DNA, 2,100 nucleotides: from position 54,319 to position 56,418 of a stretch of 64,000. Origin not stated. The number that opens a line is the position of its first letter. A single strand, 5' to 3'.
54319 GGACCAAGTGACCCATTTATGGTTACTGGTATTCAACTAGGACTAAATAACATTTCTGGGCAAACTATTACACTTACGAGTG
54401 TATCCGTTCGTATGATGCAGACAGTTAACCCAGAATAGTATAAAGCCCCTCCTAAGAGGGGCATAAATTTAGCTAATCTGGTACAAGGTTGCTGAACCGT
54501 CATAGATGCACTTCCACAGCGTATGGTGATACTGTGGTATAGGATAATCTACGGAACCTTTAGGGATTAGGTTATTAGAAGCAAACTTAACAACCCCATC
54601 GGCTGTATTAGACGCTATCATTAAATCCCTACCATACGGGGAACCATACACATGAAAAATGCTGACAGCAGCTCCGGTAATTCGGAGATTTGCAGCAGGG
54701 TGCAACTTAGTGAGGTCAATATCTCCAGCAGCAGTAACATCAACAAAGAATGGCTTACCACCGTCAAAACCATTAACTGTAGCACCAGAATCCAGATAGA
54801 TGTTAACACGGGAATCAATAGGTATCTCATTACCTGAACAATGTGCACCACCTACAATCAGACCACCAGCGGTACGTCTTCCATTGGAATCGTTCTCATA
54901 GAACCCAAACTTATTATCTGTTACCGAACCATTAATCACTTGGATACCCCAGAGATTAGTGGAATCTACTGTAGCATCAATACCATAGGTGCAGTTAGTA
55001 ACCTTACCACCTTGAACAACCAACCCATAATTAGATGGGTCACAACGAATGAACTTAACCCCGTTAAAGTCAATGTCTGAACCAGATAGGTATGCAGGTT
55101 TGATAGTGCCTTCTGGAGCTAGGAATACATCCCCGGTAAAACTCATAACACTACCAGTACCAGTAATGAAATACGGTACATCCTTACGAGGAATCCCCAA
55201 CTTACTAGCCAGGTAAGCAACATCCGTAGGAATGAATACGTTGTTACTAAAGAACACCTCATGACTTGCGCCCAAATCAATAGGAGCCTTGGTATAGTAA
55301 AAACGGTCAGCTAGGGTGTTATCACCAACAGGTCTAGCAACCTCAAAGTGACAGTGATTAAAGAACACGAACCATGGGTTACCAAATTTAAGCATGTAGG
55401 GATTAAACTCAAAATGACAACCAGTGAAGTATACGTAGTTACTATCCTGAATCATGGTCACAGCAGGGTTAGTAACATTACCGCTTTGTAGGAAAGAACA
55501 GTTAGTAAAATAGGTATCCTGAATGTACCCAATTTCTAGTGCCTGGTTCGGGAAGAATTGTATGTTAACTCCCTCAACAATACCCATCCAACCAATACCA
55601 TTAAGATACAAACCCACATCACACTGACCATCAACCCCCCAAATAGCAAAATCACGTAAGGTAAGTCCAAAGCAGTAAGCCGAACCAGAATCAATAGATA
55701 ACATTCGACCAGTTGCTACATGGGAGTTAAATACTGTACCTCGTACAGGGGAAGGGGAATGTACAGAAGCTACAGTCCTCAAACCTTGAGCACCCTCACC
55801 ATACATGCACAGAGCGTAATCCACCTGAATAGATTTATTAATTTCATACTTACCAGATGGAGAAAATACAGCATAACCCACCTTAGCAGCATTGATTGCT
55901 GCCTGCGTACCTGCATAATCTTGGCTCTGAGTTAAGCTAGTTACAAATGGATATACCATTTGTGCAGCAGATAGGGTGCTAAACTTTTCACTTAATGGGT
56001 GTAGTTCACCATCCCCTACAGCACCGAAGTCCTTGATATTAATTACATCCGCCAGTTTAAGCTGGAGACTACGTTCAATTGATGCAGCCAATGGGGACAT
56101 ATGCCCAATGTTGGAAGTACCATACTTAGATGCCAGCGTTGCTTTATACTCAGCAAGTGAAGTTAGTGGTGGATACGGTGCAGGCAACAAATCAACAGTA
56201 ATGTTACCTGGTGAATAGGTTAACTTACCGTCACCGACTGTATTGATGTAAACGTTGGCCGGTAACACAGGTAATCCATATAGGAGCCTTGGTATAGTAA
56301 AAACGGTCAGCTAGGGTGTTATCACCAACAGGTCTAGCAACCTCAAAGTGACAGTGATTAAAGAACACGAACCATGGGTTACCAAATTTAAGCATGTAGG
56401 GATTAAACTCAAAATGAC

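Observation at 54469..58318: Tailspike carries a pectate-lyase-like beta-helix (depolymerase-type) domain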

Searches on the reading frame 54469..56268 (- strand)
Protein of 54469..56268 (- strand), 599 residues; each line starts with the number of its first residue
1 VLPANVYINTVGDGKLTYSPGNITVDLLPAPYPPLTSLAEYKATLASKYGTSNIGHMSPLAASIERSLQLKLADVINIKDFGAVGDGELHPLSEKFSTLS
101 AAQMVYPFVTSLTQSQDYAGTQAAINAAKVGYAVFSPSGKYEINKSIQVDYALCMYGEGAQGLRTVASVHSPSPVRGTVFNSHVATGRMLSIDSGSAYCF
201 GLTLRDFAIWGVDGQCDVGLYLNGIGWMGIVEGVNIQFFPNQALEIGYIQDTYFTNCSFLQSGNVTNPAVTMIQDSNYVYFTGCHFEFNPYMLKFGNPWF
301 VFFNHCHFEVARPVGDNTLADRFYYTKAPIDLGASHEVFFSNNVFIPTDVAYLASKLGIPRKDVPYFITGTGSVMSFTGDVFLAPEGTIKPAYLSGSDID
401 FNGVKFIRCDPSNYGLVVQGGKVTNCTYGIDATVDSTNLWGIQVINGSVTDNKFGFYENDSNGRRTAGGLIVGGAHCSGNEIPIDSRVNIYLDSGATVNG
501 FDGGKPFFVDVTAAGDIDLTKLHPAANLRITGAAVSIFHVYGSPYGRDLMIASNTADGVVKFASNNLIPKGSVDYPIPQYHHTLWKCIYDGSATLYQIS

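Call 14: find_homologous_proteins(query=window:54472-56136:-, max_evalue=0.001)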
Query seq(555 aa) (555 aa): 240 proteins with E <= 0.001 among 8000 candidates; the best 120 are listed.
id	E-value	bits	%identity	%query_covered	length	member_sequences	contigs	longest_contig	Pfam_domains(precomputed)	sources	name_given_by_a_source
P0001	0.0e+0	1127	86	100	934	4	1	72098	-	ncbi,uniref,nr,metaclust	ncbi:tailspike protein [Salmonella phage FSL SP-076]|uniref:Tailspike protein n=1 Tax=Salmonella pha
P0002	0.0e+0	1114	85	100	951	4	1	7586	-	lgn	-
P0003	0.0e+0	1110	85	100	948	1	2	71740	-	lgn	-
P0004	0.0e+0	1102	84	100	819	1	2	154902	-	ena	-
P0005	0.0e+0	1088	82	100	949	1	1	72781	-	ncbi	-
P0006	0.0e+0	1079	82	100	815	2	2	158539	-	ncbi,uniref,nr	ncbi:tail fibers protein [Salmonella phage SS9]|uniref:Tail fibers protein n=2 Tax=Kuttervirus SS9 T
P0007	0.0e+0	1071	81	100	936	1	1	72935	-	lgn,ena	-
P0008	1.2e-290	983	76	100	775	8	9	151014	PF12708.13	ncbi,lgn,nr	ncbi:glycosyl hydrolase family 28-related protein [Escherichia coli]|nr:hypothetical protein [Escher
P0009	7.0e-266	901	69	100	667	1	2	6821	-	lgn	-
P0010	2.9e-258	876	69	100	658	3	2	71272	-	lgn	-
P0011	8.9e-239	812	64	100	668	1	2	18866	-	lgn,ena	-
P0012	2.9e-192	658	56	99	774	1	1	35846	PF12708.13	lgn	-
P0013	6.3e-192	657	58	97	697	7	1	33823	PF18668.7,PF12708.13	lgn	-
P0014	4.9e-191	654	57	96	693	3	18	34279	PF18668.7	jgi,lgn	jgi:hypothetical protein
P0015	1.0e-189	650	56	97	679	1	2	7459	PF09008.16,PF12708.13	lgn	-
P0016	1.6e-189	649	56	95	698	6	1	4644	PF18668.7,PF12708.13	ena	-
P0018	2.0e-188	645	55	100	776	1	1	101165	PF12708.13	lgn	-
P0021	3.5e-187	641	53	100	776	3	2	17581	PF12708.13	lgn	-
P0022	4.4e-187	641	53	99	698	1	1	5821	PF18668.7,PF12708.13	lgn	-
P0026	2.6e-186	639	54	100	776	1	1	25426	PF12708.13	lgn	-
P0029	6.5e-186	637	55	97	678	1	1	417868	PF09008.16,PF12708.13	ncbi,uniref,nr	ncbi:phage head-binding domain-containing protein [Escherichia coli]|uniref:phage head-binding domai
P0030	6.5e-186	637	55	97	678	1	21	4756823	PF09008.16,PF12708.13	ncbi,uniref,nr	ncbi:phage head-binding domain-containing protein [Escherichia coli]|uniref:phage head-binding domai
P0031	6.8e-186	637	54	100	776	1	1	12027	PF12708.13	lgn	-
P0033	8.1e-186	637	54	100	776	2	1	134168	PF12708.13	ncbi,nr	ncbi:hypothetical protein LE075_05685 [Escherichia coli]|nr:hypothetical protein [Escherichia coli]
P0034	2.0e-185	636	55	97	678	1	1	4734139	PF09008.16,PF12708.13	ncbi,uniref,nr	ncbi:head-binding protein [Escherichia coli]|uniref:phage head-binding domain-containing protein n=1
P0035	2.0e-185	636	55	97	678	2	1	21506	PF09008.16,PF12708.13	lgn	-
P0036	3.2e-185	635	54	100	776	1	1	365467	PF12708.13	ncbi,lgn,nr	ncbi:hypothetical protein MTR55_13720 [Escherichia coli]|nr:hypothetical protein [Escherichia coli]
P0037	3.6e-185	635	56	95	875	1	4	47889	PF12708.13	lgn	-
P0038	4.4e-185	635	54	99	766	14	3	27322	PF12708.13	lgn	-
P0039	4.5e-185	634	54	99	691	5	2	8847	PF18668.7,PF12708.13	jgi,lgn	jgi:hypothetical protein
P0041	6.0e-185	634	54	100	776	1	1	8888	PF12708.13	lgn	-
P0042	5.0e-184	631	55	95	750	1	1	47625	PF12708.13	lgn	-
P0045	1.3e-183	630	53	100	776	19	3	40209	PF12708.13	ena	-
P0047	2.8e-183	629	53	99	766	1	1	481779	PF12708.13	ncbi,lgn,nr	ncbi:hypothetical protein CWG78_01575 [Salmonella enterica subsp. enterica serovar Halle]|nr:hypothe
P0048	3.8e-183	628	53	99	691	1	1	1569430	PF18668.7,PF12708.13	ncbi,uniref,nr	ncbi:tail fiber/spike domain-containing protein [Citrobacter sp. FP75]|uniref:tail fiber/spike domai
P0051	1.3e-182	626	54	100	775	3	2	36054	PF12708.13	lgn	-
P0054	5.0e-182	624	53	99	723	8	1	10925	PF18668.7,PF12708.13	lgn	-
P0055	3.4e-181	622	53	97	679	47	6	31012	PF09008.16,PF12708.13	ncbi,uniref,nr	ncbi:phage tailspike protein [Escherichia coli]|uniref:phage tailspike protein n=1 Tax=Escherichia c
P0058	1.0e-180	620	53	99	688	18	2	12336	PF18668.7,PF12708.13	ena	-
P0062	1.2e-176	607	52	99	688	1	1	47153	PF18668.7,PF12708.13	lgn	-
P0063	1.8e-174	599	53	97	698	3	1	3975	PF18668.7,PF12708.13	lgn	-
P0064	2.5e-172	592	50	99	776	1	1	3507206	PF12708.13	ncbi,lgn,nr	ncbi:hypothetical protein FNH25_08055 [Morganella morganii]|nr:hypothetical protein [Morganella morg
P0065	1.2e-171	590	50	97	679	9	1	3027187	PF09008.16,PF12708.13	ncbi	-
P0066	6.2e-171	588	50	97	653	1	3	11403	PF09008.16,PF12708.13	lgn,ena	-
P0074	6.3e-124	433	62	58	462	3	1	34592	PF09008.16,PF12708.13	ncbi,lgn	-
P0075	1.8e-110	388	65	49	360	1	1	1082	PF09008.16,PF12708.13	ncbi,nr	ncbi:TPA: head-binding protein, partial [Escherichia coli]|nr:head-binding protein [Escherichia coli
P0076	2.6e-83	299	34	97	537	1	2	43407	PF12708.13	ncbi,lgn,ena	-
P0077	2.1e-81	292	34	97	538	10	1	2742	PF12708.13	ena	-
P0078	2.1e-79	286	34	97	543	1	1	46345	PF12708.13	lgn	-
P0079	7.0e-78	281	34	97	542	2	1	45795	PF12708.13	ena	-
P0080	1.9e-72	263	63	37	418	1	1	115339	PF12708.13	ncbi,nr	ncbi:TPA: hypothetical protein G9F29_003927, partial [Salmonella enterica]|nr:hypothetical protein [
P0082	7.3e-25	106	53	20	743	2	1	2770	PF12708.13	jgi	jgi:hypothetical protein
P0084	1.9e-24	104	61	17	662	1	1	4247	PF18668.7,PF12708.13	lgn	-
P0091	1.3e-21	95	52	19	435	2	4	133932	PF18668.7,PF12708.13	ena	-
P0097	2.9e-21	94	49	21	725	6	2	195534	PF12708.13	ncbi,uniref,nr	ncbi:hypothetical protein [Enterobacter chengduensis]|uniref:hypothetical protein n=1 Tax=Enterobact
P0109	1.9e-18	84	32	44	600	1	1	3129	PF12708.13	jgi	jgi:hypothetical protein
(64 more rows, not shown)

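Call 25: predict_structure(alignment_id=A1)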
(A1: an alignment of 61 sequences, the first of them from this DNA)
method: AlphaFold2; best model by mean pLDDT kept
length: 555 residues; sequences in the alignment: 61
mean_pLDDT: 90.6   pTM: 0.88
mean pLDDT of the five models: 90.6, 90.3, 89.9, 89.5, 88.4
residues with pLDDT >= 90: 447; 70-90: 59; 50-70: 27; < 50: 22
segments of 3 or more residues with pLDDT < 50: 1-22
pLDDT, mean of each block of 10 residues (from residue 1): 37 42 58 91 97 96 97 98 91 97 96 88 59 94 96 87 95 97 90 96 96 95 94 95 93 94 85 63 95 97 94 95 96 97 93 97 97 98 96 96 98 88 96 97 95 95 96 96 95 94 96 93 90 94 93 94
secondary structure, 60 per line:
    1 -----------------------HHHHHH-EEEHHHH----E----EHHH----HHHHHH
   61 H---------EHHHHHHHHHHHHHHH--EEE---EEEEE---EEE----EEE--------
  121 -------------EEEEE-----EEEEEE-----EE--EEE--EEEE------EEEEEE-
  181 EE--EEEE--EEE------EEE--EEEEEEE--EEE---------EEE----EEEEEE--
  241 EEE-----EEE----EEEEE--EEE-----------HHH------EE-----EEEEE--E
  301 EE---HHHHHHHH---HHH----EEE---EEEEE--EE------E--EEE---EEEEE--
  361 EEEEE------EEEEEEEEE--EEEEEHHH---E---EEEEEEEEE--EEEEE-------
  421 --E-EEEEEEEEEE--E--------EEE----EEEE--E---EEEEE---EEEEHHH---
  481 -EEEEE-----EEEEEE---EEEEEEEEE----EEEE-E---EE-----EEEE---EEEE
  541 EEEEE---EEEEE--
elements in order: H24-29 E31-33 H34-37 H55-61 H72-86 E89-91 E95-99 E103-105 E110-112 E134-138 E144-149 E159-161 E164-167 E174-179 E185-188 E191-193 E200-202 E205-211 E214-216 E226-228 E233-238 E241-243 E249-251 E256-260 E263-265 E293-297 E300-302 H306-313 E324-326 E330-334 E348-350 E354-358 E361-365 E372-380 E383-387 E398-406 E409-413 E425-434 E446-448 E453-456 E463-467 E471-474 E482-486 E492-497 E501-509 E514-517 E530-533 E537-545 E549-553
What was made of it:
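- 54472..54804 (-): C-terminal beta-sandwich-like domain (aa about 839-949). Call 25 (strands 446-553 of the model, pLDDT above 90).
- On Pectin-lyase-like right-handed parallel beta-helix superfamily: Model pLDDT 90.6 (call 25).
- On LKA1 gp49 / phi297 gp27 O-antigen lyase family: The longest stretches between strands in the helix are about 20-27 residues (call 25).
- Checked: The helix runs to about aa 830 and is followed by a C-terminal domain (call 25).
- AlphaFold2 model pLDDT 90.6, pTM 0.88 (call 25).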

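Call 28: fold_search(model_id=the predicted structure, library=pdb)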
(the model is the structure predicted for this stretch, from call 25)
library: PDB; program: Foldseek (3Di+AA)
matches with E <= 10: 353; with E <= 0.001: 87
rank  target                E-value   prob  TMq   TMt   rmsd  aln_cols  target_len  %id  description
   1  4ru4_B                1.6e-08  1.00  0.39  0.37  12.0       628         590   15  Crystal structure of the tailspike protein gp49 from Pseudomonas phage LKA1 (released 2015-11-18)
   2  4ru5_C                3.5e-08  1.00  0.33  0.31  14.4       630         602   12  Crystal Structure of the Pseudomonas phage phi297 tailspike gp61 (released 2015-11-18)
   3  4ru4_A                1.4e-07  1.00  0.41  0.39  11.9       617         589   16  Crystal structure of the tailspike protein gp49 from Pseudomonas phage LKA1 (released 2015-11-18)
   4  4ru5_A                3.2e-07  1.00  0.37  0.35  13.3       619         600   13  Crystal Structure of the Pseudomonas phage phi297 tailspike gp61 (released 2015-11-18)
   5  4mr0_A                1.2e-06  1.00  0.37  0.44  12.2       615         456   11  Crystal structure of PfbA, a surface adhesin of Streptococcus pneumoniae (released 2014-02-05)
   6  9ozl_C                1.7e-06  1.00  0.27  0.39  14.7       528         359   13  Crystal structure of the polysaccharide lyase RbmB from Vibrio cholerae (released 2026-03-11)
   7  7chu_A                2.6e-06  1.00  0.40  0.43   7.2       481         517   14  Geobacillus virus E2 - ORF18 (released 2021-04-14)
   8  9ozl_B                6.6e-06  1.00  0.30  0.45  14.3       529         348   12  Crystal structure of the polysaccharide lyase RbmB from Vibrio cholerae (released 2026-03-11)
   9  3gq7                  1.1e-05  1.00  0.44  0.41  11.9       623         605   12  Crystal Structure of the Bacteriophage Phi29 Gene Product 12 N-terminal Fragment (released 2009-05-26)
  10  9ozd_C                1.2e-05  1.00  0.28  0.40  14.1       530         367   12  Crystal structure of the polysaccharide lyase RbmB from Vibrio cholerae bound to Vibrio Polysaccharide (released 2026-03-11)
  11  9qrm_B                1.3e-05  1.00  0.23  0.23  15.4       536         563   13  X-ray structure of Kp32gp38 in complex with K21 pyr5 (released 2025-09-03)
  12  9ozd_A                1.6e-05  1.00  0.28  0.41  14.8       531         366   14  Crystal structure of the polysaccharide lyase RbmB from Vibrio cholerae bound to Vibrio Polysaccharide (released 2026-03-11)
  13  4xqf                  1.6e-05  1.00  0.34  0.32  13.1       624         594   11  Tailspike protein mutant E372Q (delta D470/N471) of E. coli bacteriophage HK620 (released 2016-01-27)
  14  9ozl_A                2.4e-05  1.00  0.30  0.43  11.1       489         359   13  Crystal structure of the polysaccharide lyase RbmB from Vibrio cholerae (released 2026-03-11)
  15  2vbk                  2.4e-05  1.00  0.35  0.37  12.5       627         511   13  NATIVE TAILSPIKE PROTEIN OF BACTERIOPHAGE SF6 (released 2008-04-01)
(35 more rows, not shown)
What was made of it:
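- Foldseek top hits are 4ru4 and 4ru5 (call 28).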

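Call 29: search_protein_families(library=pfam, alignment_id=A1, max_evalue=0.001)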
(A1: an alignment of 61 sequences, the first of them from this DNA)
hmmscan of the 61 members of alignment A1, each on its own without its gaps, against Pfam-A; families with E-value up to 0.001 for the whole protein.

A. member 1, seq(555 aa): 0 families

B. families by the number of members that match (of 61 scanned): 5 families
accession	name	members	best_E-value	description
PF12708.12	Pect-lyase_RHGA_epim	45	1.2e-14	Rhamnogalacturonase A/epimerase, pectate lyase-like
PF18668.6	Tail_spike_N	16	3e-32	Tail spike TSP1/Gp66 receptor binding N-terminal domain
PF09008.15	Head_binding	9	1.3e-67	Head binding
PF03906.20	Phage_T7_tail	7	2.7e-16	Phage T7 tail fibre protein, N-terminal domain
PF13229.12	Beta_helix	1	5.9e-05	Right handed beta helix region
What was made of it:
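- On Pfam PF12708 Pect-lyase_RHGA_epim: Nevertheless 45 of 61 homologues, at 27-86% identity over the whole module, match with E <= 0.001, best 1.2e-14 (call 29).
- Closest known: Pfam PF12708. Same: 45 of 61 homologues hit the family (call 29).
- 45 of 61 homologues hit PF12708, best E 1.2e-14 (call 29).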

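Call 31: search_solved_structures(query=A1, max_evalue=0.01, show_alignments=2)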
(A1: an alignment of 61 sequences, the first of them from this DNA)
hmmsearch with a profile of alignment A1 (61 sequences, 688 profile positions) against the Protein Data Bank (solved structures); distinct sequences matched with E-value up to 0.01: 12.
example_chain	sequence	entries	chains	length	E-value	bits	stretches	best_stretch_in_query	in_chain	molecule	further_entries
4ru5_A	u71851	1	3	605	1.1e-25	93.4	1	154-247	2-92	tailspike gp27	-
4ru4_A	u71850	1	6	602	3.3e-22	81.8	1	167-253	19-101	tail spike protein gp49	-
7sg7_A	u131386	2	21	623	4.3e-16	61.6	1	51-176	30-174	Gene 14 protein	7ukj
9occ_G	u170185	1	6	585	5.9e-09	38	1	45-144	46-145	Putative tail protein gp13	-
6nw9_A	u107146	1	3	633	1.6e-08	36.6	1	63-174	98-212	Tailspike protein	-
5w6f_A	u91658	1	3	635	1.6e-08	36.6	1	63-174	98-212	tailspike protein 3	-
4urr_A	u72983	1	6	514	9.5e-08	34.1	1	127-176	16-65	BIFUNCTIONAL TAIL PROTEIN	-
2vbe_A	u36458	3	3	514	9.8e-08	34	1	127-176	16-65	TAILSPIKE-PROTEIN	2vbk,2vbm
9vvr_A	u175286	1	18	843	5.2e-07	31.6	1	43-192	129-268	Tail spike protein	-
9lna_A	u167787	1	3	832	0.00014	23.6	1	18-132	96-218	Tail fibers protein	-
9d80_D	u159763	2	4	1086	0.00064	21.4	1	59-133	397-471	Tail fiber protein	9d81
9d84_A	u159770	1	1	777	0.0063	18.1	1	62-132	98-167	Gp48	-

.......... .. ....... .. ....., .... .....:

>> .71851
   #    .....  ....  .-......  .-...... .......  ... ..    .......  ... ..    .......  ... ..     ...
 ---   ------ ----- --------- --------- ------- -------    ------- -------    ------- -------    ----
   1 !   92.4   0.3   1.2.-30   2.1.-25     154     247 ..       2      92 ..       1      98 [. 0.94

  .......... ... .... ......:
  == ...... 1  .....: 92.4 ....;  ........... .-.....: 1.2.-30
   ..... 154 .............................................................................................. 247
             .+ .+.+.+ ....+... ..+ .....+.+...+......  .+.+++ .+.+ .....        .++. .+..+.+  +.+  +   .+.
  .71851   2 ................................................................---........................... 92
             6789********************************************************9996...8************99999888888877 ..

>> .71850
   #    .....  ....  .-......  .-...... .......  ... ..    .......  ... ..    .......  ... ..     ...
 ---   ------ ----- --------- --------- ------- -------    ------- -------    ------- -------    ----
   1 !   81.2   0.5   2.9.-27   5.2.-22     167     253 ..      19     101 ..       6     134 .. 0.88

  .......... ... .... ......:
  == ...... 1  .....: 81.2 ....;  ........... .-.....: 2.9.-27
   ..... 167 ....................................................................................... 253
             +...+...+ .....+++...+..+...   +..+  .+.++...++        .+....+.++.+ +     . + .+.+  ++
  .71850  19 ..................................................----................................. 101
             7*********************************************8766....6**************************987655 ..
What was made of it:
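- Checked: A family profile gives 1e-25 and 3e-22 (call 31). The two solved Pseudomonas phage tailspikes carry the same insertion (call 31).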
